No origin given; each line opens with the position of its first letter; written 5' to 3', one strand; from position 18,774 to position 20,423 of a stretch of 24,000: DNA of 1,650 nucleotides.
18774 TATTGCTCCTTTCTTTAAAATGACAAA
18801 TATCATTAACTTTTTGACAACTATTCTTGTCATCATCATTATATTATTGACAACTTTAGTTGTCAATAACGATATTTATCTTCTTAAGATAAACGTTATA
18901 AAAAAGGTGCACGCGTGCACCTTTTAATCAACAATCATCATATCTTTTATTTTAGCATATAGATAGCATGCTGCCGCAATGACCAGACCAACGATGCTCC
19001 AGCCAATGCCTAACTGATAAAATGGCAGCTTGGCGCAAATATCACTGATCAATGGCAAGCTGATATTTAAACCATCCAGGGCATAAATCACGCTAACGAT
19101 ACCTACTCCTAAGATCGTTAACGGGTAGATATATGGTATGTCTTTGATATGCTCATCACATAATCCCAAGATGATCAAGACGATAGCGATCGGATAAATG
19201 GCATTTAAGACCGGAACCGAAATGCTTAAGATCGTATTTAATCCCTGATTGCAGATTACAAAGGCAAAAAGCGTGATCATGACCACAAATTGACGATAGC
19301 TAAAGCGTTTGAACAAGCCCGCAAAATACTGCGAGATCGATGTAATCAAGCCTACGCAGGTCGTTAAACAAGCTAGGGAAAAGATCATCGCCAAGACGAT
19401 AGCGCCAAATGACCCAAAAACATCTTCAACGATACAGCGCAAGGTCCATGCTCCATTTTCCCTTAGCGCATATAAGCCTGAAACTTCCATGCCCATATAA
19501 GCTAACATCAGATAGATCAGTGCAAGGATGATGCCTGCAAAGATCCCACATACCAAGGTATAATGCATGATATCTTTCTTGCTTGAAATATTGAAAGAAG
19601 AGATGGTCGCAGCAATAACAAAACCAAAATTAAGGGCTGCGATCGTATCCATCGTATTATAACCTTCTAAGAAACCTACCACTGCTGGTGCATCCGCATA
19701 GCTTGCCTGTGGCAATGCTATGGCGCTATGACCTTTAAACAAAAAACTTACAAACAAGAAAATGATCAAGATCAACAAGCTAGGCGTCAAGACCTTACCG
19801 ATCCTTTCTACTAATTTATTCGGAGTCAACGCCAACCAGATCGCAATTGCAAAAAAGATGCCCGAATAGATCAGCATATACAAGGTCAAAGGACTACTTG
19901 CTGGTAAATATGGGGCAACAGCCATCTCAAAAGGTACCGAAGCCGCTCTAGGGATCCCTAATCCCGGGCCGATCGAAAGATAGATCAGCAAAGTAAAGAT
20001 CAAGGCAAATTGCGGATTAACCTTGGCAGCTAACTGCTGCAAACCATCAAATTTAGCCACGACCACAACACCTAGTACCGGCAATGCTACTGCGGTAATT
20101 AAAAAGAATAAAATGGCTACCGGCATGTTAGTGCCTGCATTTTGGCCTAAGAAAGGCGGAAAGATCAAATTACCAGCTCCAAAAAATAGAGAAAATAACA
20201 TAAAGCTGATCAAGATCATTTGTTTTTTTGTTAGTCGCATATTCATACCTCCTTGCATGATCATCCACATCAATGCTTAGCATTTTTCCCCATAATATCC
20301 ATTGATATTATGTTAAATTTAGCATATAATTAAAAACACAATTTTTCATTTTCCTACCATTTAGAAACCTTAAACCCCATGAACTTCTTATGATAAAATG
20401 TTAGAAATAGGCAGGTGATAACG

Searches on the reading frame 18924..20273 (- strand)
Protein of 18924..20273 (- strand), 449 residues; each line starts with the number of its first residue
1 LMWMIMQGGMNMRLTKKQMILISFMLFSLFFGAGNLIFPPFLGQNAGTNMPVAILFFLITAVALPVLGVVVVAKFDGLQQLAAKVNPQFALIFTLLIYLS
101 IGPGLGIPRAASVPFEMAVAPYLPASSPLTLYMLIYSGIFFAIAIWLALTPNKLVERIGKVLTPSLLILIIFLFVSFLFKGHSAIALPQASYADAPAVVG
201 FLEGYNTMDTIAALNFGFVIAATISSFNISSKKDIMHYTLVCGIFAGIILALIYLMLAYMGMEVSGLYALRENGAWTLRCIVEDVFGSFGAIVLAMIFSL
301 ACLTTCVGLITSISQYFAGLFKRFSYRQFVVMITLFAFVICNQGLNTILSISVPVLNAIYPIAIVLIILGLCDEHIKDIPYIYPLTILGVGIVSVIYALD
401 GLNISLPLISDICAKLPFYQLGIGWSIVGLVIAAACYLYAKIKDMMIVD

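Call 8: search_protein_families(library=pfam, proteins=[window:18924-20273:-])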
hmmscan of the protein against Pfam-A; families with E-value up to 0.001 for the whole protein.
window:18924-20273:- (449 aa): 1 family
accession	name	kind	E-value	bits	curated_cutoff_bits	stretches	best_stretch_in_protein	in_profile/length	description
PF05525.19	Branch_AA_trans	-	1.2e-139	466.4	22.3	1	16-441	2-427/429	Branched-chain amino acid transport protein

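Call 9: find_related_loci(query=window:18924-20240:-, collection=genome_contigs, flank=6000)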
Query window:18924-20240:- (438 aa) in genome_contigs; peptide patterns used: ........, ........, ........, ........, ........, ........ (x = any residue, [..] = any of these).
599 stretches matched a pattern (row limit reached: there are more); 533 encode a relative of the query (tblastn E <= 1e-3); the best 80 are kept; 80 distinct loci.
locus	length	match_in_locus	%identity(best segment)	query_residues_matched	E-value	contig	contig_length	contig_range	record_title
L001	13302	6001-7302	86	1-434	0e+0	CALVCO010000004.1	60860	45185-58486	MAG: uncultured Erysipelotrichaceae bacterium isolate BRZ_SB__bin86 genome assembly, contig: BRZ_SB__NODE_601_length_608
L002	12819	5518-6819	79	1-434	0e+0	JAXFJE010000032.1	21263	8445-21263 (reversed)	MAG: Erysipelotrichaceae bacterium isolate SUG2319 k141_107250, whole genome shotgun sequence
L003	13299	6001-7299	67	1-433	0e+0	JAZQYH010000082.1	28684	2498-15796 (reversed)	MAG: Oscillospiraceae bacterium isolate T1900045161_TC20190155.MAGScoT_cleanbin_000005 SGB_5058_k141_23894, whole genome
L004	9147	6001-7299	64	1-433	0e+0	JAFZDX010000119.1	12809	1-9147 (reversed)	MAG: Oscillospiraceae bacterium isolate RGIG7678 Water_buffalos_Rectum-1__c804834, whole genome shotgun sequence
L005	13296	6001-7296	65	1-432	0e+0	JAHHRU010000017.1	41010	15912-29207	MAG: Allofournierella sp. isolate MAG038 MAG038_17, whole genome shotgun sequence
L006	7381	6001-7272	69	2-425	0e+0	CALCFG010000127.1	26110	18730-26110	MAG TPA_asm: uncultured Erysipelotrichaceae bacterium isolate ERR318692_bin.85_CONCOCT_v1.1_MAG genome assembly, contig:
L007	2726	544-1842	65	1-433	0e+0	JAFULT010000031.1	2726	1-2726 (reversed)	MAG: Oscillospiraceae bacterium isolate RGIG4610 Roe_deer_Rectum-3__c65973, whole genome shotgun sequence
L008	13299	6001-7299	63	1-433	5e-178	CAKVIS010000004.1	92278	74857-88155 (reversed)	MAG: uncultured Bulleidia sp. isolate REFINED_METABAT215_TOP10_CONTIGS_1500_ASSEMBLY_K77_MERGED__Hadza_PheChl_Fiber-Hadz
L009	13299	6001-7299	63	1-433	5e-177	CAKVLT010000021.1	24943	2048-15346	MAG: uncultured Bulleidia sp. isolate REFINED_METABAT215_TOP10_CONTIGS_1500_ASSEMBLY_K77_MERGED__Nepal_MoBio_Fiber-Hadza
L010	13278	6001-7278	62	1-426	9e-172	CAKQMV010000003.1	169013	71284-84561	MAG: uncultured Clostridia bacterium isolate REFINED_METABAT215_TOP10_CONTIGS_1500_ASSEMBLY_K77_MERGED__Hadza_PheChl_Fib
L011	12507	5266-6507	62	1-414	4e-171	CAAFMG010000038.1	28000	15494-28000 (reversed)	MAG TPA_asm: uncultured Oscillospiraceae bacterium, isolate HGM13047, WGS project CAAFMG010000000 data, contig: SRS15968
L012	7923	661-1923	63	1-421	9e-171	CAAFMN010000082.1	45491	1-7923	MAG TPA_asm: Clostridia bacterium, isolate HGM11780, WGS project CAAFMN010000000 data, contig: SRS1596872_11_k141_206282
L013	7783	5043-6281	66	1-414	1e-170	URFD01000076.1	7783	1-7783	uncultured Ruminococcaceae bacterium isolate UMGS942 genome assembly, contig: NODE_6619_length_7783_cov_8.381132, whole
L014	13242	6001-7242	62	1-414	4e-170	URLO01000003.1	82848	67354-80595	uncultured Clostridiales bacterium isolate UMGS1113 genome assembly, contig: NODE_179_length_82848_cov_6.091723, whole g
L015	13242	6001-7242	62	1-414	5e-170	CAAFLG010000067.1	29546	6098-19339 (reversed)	MAG TPA_asm: uncultured Oscillospiraceae bacterium, isolate HGM13126, WGS project CAAFLG010000000 data, contig: SRS15968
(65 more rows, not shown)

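Call 16: find_encoding_contigs(protein=window:18924-20240:-, flank=6000, max_places=10)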
Protein window:18924-20240:- (438 aa): 1 contig read that carries it; 1 place shown.
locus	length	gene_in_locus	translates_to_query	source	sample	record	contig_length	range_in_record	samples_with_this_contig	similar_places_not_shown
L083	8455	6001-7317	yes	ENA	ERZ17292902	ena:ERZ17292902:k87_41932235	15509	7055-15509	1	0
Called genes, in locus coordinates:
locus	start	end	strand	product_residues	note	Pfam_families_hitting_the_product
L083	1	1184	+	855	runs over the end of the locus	PF01266:DAO (faint), PF07992:Pyr_redox_2, PF13738:Pyr_redox_3, PF00070:Pyr_redox, PF02852:Pyr_redox_dim, PF00581:Rhodanese (weak), PF03460:NIR_SIR_ferr, PF01077:NIR_SIR, +3 more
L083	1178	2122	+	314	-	PF20101:DUF6491 (faint), PF01497:Peripla_BP_2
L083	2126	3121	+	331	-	PF01032:FecCD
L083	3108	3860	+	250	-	PF02463:SMC_N (weak), PF09818:ABC_ATPase (faint), PF13476:AAA_23 (faint), PF00005:ABC_tran, PF13304:AAA_21 (faint)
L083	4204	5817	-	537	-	PF00999:Na_H_Exchanger, PF02080:TrkA_C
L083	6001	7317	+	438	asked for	PF05525:Branch_AA_trans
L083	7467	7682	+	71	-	PF13545:HTH_Crp_2 (faint), PF12844:HTH_19, PF13560:HTH_31 (weak), PF01381:HTH_3, PF04545:Sigma70_r4 (faint)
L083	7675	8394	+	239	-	PF11368:DUF3169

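Call 41: find_homologous_proteins(query=window:18927-20240:-, max_evalue=1e-100)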
Query window:18927-20240:- (438 aa): 3356 proteins with E <= 1e-100 among 8000 candidates; the best 120 are listed.
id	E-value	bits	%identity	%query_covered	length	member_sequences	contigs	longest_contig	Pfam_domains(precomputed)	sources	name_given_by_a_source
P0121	8.4e-270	913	99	100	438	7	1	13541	PF05525.20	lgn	-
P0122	2.1e-239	813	86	99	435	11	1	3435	PF05525.20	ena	-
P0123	9.9e-187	640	70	95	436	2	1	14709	PF05525.20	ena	-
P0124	1.9e-185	635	67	99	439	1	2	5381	PF05525.20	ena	-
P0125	1.0e-183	630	67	100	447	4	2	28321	PF05525.20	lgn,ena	-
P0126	1.1e-181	623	66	99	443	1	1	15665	PF05525.20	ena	-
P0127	3.3e-181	621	65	99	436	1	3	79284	PF05525.20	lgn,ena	-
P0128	3.4e-181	621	68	95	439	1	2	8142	PF05525.20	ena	-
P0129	6.8e-181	620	66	99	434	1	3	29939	PF05525.20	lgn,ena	-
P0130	8.1e-181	620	68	96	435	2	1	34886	PF05525.20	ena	-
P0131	1.2e-180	619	66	96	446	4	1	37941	PF05525.20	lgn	-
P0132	1.9e-180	619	68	98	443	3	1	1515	PF05525.20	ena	-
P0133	2.5e-180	618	66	98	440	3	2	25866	PF05525.20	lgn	-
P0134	4.2e-180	618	66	99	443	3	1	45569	PF05525.20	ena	-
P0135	5.5e-180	617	66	99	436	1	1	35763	PF05525.20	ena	-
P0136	1.0e-179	616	69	95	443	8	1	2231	PF05525.20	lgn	-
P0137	1.4e-179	616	66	99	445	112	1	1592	PF05525.20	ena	-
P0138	1.4e-179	616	67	99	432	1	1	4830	PF05525.20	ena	-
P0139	1.5e-179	616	67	95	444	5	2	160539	PF05525.20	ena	-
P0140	2.0e-179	615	66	98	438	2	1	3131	PF05525.20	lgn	-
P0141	2.2e-179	615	67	99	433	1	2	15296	PF05525.20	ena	-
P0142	2.7e-179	615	69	96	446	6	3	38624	PF05525.20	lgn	-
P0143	2.8e-179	615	68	96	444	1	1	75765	PF05525.20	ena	-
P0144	2.8e-179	615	67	99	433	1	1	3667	PF05525.20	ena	-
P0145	3.2e-179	615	65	99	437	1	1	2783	PF05525.20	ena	-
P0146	4.6e-179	614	67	99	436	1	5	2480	PF05525.20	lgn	-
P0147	5.6e-179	614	66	99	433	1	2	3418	PF05525.20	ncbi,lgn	-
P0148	5.7e-179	614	65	99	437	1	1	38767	PF05525.20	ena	-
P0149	6.2e-179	614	68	96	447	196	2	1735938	PF05525.20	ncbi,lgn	-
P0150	1.2e-178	613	67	95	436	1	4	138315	PF05525.20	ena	-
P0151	1.2e-178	613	66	95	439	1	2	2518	PF05525.20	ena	-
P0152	1.3e-178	613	67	99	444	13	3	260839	PF05525.20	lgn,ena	-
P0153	1.3e-178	613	69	97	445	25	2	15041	PF05525.20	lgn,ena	-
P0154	1.7e-178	612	69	95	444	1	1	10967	PF05525.20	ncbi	-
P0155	3.3e-178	611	69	95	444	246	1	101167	PF05525.20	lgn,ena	-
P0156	3.4e-178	611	66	95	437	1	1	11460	PF05525.20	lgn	-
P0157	3.9e-178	611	67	96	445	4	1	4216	PF05525.20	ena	-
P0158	4.1e-178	611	65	98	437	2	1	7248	PF05525.20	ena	-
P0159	1.1e-177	610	64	100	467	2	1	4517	PF05525.20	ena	-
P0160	1.9e-177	609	67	96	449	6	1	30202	PF05525.20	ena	-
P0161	1.9e-177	609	66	99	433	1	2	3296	PF05525.20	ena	-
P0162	2.3e-177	609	67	97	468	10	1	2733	PF05525.20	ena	-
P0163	2.4e-177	609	68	97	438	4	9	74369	PF05525.20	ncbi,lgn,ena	-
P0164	2.5e-177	609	66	97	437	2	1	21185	PF05525.20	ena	-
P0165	3.2e-177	608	65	98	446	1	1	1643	PF05525.20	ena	-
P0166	4.0e-177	608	65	100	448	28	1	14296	PF05525.20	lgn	-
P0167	4.1e-177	608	65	96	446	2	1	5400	PF05525.20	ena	-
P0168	4.7e-177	608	65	100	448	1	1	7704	PF05525.20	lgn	-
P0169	5.2e-177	607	66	99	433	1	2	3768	PF05525.20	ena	-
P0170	6.2e-177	607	67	99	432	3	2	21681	PF05525.20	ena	-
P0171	6.6e-177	607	67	98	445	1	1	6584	PF05525.20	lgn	-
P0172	9.2e-177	607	67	97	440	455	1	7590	PF05525.20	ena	-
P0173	1.1e-176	606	66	99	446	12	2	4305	PF05525.20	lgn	-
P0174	1.2e-176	606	67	94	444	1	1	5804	PF05525.20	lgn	-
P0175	1.6e-176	606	65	100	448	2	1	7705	PF05525.20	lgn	-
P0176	1.6e-176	606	67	94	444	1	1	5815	PF05525.20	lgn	-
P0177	1.8e-176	606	67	95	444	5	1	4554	PF05525.20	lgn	-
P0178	2.0e-176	606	66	95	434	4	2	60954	PF05525.20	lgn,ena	-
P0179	2.1e-176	605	67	95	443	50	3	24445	PF05525.20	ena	-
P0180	2.2e-176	605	67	95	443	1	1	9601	PF05525.20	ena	-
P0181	2.2e-176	605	67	95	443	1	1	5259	PF05525.20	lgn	-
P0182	2.4e-176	605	66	96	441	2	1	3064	PF05525.20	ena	-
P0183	2.6e-176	605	66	95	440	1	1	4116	PF05525.20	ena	-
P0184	2.9e-176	605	68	95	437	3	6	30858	PF05525.20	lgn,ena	-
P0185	3.0e-176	605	69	95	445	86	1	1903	PF05525.20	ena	-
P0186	4.1e-176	605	67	95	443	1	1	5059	PF05525.20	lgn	-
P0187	4.5e-176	604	65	100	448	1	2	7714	PF05525.20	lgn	-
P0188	4.6e-176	604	65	99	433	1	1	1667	PF05525.20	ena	-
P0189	5.5e-176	604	67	99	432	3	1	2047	PF05525.20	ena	-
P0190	5.5e-176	604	65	99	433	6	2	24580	PF05525.20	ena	-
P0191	5.8e-176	604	67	99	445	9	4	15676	PF05525.20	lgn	-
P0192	5.9e-176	604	67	95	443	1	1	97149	PF05525.20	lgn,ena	-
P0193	7.4e-176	604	62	100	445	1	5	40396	PF05525.20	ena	-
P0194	8.9e-176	603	67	95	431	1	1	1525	PF05525.20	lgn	-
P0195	8.9e-176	603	67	95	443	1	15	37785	PF05525.20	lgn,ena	-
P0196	9.4e-176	603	67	95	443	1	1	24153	PF05525.20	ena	-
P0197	9.8e-176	603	67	95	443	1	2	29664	PF05525.20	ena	-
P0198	1.1e-175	603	67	99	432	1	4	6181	PF05525.20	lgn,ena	-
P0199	1.1e-175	603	66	95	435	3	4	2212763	PF05525.20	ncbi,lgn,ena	-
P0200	1.3e-175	603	67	96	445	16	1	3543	PF05525.20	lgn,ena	-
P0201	1.5e-175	603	66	99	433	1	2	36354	PF05525.20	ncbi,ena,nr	ncbi:MAG: branched-chain amino acid transport system II carrier protein [Oscillospiraceae bacterium]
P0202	1.6e-175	603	66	97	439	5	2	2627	PF05525.20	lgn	-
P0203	1.7e-175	603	67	97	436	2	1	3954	PF05525.20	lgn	-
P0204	1.8e-175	602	67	95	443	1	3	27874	PF05525.20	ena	-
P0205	1.8e-175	602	65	99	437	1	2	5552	PF05525.20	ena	-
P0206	1.9e-175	602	67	95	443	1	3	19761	PF05525.20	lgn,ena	-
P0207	2.0e-175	602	67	95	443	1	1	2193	PF05525.20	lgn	-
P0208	2.0e-175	602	65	98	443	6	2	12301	PF05525.20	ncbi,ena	-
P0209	3.0e-175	602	65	99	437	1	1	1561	PF05525.20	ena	-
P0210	3.1e-175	602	66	99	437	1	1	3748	PF05525.20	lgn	-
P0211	3.3e-175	602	67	95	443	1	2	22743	PF05525.20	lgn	-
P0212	3.5e-175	601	66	95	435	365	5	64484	PF05525.20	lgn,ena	-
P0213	3.6e-175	601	67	95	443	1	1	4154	PF05525.20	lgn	-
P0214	3.7e-175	601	67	95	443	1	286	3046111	PF05525.20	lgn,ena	-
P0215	3.9e-175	601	67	95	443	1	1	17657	PF05525.20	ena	-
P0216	4.0e-175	601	65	98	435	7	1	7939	PF05525.20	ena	-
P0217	4.4e-175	601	65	99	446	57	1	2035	PF05525.20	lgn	-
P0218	4.7e-175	601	62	99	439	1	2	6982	PF05525.20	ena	-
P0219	4.8e-175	601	64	98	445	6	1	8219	PF05525.20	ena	-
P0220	4.9e-175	601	66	95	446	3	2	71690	PF05525.20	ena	-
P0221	5.1e-175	601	63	99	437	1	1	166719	PF05525.20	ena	-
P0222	5.2e-175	601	67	95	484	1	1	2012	PF05525.20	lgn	-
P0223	5.4e-175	601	64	95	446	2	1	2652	PF05525.20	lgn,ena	-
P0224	5.6e-175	601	66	100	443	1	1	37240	PF05525.20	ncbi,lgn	-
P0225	5.7e-175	601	67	95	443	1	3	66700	PF05525.20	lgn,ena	-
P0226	5.9e-175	601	67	99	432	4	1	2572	PF05525.20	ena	-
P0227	6.5e-175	601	65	99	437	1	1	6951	PF05525.20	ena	-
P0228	7.0e-175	600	66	95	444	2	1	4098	PF05525.20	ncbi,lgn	-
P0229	7.7e-175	600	65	99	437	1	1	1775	PF05525.20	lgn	-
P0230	8.2e-175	600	65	99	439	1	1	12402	PF05525.20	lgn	-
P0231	8.3e-175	600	67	97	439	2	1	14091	PF05525.20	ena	-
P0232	8.4e-175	600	67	95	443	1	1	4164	PF05525.20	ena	-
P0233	8.6e-175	600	65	99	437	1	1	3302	PF05525.20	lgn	-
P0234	8.9e-175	600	65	99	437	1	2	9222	PF05525.20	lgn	-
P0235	9.2e-175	600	67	95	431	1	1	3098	PF05525.20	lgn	-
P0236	9.3e-175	600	67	95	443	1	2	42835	PF05525.20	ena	-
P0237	9.7e-175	600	63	99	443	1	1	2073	PF05525.20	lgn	-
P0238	1.1e-174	600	67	99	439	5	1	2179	PF05525.20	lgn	-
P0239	1.1e-174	600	67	95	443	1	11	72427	PF05525.20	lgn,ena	-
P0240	1.3e-174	600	67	95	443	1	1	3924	PF05525.20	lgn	-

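Call 42: find_encoding_contigs(protein=P0121, flank=4000, max_places=6)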
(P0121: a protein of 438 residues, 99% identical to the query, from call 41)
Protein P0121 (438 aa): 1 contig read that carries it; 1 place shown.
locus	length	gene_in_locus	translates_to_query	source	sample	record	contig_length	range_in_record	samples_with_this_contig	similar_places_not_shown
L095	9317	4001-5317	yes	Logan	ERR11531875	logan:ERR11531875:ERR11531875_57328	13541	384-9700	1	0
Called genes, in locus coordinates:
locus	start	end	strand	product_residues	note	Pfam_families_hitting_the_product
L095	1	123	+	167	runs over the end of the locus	?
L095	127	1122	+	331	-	PF01032:FecCD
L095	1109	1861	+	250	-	PF02463:SMC_N (weak), PF09818:ABC_ATPase (faint), PF13476:AAA_23 (faint), PF00005:ABC_tran, PF13304:AAA_21 (faint)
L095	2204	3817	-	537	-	PF00999:Na_H_Exchanger, PF02080:TrkA_C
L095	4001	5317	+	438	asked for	PF05525:Branch_AA_trans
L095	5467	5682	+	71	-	PF13545:HTH_Crp_2 (faint), PF12844:HTH_19, PF13560:HTH_31 (weak), PF01381:HTH_3, PF04545:Sigma70_r4 (faint)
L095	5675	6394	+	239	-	PF11368:DUF3169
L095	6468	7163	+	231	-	PF01791:DeoC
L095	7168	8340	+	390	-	PF07969:Amidohydro_3 (weak), PF01979:Amidohydro_1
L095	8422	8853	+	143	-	PF00210:Ferritin, PF19174:DUF5856 (faint)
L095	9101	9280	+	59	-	PF10035:DUF2179 (weak)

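Call 43: find_encoding_contigs(protein=P0122, flank=4000, max_places=6)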
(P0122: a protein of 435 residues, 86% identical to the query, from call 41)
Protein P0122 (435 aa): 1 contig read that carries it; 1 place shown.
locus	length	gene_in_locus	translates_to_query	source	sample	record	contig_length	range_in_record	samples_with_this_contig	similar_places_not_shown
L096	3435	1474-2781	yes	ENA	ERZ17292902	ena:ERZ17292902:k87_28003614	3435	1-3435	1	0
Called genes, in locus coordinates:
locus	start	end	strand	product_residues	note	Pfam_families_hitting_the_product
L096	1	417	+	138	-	?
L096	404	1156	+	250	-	PF02463:SMC_N (faint), PF09818:ABC_ATPase (faint), PF13476:AAA_23 (faint), PF00005:ABC_tran, PF13245:AAA_19 (faint), PF13304:AAA_21 (faint)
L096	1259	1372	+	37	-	-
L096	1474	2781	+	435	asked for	PF05525:Branch_AA_trans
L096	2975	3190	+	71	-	PF13545:HTH_Crp_2 (faint), PF12844:HTH_19, PF13560:HTH_31 (weak), PF01381:HTH_3, PF04545:Sigma70_r4 (faint)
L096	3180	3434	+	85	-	?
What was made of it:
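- L096 has the same flanking genes, FecCD-FecE on one side and HTH-DUF3169 on the other (call 43). The sister species with the empty site co-occurs in ERZ17292902 as a separate contig (call 43).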

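Call 49: search_protein_families(library=ncbifam, proteins=[window:18927-20240:-])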
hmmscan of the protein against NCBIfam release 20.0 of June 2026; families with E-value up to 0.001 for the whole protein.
window:18927-20240:- (438 aa): 2 families
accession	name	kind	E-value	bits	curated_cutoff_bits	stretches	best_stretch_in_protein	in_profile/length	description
TIGR00796.1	livcs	equivalog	2.3e-116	389.2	243.4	1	12-416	1-404/405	branched-chain amino acid transport system II carrier protein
NF011962.0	PRK15433.1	equivalog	1.1e-71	242.2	790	1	3-426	5-424/439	branched-chain amino acid transporter carrier protein BrnQ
